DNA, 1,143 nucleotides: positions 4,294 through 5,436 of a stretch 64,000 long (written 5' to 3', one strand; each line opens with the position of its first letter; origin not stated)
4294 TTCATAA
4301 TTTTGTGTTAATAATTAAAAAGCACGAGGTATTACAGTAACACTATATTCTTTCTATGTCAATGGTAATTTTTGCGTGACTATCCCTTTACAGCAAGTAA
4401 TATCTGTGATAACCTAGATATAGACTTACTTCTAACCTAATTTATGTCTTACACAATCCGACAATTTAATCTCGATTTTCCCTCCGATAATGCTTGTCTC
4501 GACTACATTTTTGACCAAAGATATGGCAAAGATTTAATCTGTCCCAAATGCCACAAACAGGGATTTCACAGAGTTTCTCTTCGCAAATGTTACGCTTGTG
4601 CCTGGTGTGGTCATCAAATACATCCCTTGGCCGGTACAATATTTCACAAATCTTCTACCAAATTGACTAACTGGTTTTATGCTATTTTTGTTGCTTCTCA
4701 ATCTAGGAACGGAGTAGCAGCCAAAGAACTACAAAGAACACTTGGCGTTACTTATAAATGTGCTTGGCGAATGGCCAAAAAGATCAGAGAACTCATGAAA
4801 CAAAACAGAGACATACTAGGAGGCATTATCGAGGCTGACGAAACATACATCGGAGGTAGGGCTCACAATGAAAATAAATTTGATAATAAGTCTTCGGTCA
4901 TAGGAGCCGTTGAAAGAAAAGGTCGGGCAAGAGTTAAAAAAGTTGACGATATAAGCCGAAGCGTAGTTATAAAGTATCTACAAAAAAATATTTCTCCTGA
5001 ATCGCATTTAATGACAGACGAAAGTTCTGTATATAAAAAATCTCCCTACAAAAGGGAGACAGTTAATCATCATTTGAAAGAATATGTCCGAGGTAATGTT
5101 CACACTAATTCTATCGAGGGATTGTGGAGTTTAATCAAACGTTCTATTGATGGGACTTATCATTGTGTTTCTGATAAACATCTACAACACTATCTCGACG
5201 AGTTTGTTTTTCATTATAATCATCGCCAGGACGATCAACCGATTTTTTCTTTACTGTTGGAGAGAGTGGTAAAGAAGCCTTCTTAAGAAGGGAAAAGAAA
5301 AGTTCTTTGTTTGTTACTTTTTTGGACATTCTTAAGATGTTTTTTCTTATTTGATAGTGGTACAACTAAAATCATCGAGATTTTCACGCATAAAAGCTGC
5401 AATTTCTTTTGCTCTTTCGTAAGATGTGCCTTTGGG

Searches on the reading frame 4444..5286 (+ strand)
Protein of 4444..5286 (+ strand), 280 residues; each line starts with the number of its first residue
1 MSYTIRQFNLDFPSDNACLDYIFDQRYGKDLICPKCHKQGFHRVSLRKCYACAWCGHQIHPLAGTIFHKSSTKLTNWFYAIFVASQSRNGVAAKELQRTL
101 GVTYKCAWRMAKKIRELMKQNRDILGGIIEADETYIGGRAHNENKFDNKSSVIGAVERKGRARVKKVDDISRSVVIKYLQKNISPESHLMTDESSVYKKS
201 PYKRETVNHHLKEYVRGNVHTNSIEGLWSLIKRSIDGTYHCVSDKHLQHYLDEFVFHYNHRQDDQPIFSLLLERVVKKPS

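Call 23: search_protein_families(library=pfam, proteins=[window:4444-5286:+], max_evalue=0.00001)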
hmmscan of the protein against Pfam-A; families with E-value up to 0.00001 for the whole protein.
window:4444-5286:+ (280 aa): 2 families
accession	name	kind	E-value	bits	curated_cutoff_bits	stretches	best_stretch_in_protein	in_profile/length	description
PF12762.13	DDE_Tnp_IS1595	-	1.3e-34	119.9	27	1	125-259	2-153/153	ISXO2-like transposase domain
PF12760.12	Zn_ribbon_IS1595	-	6.1e-09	36.1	25.4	1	13-58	1-46/46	Transposase zinc-ribbon domain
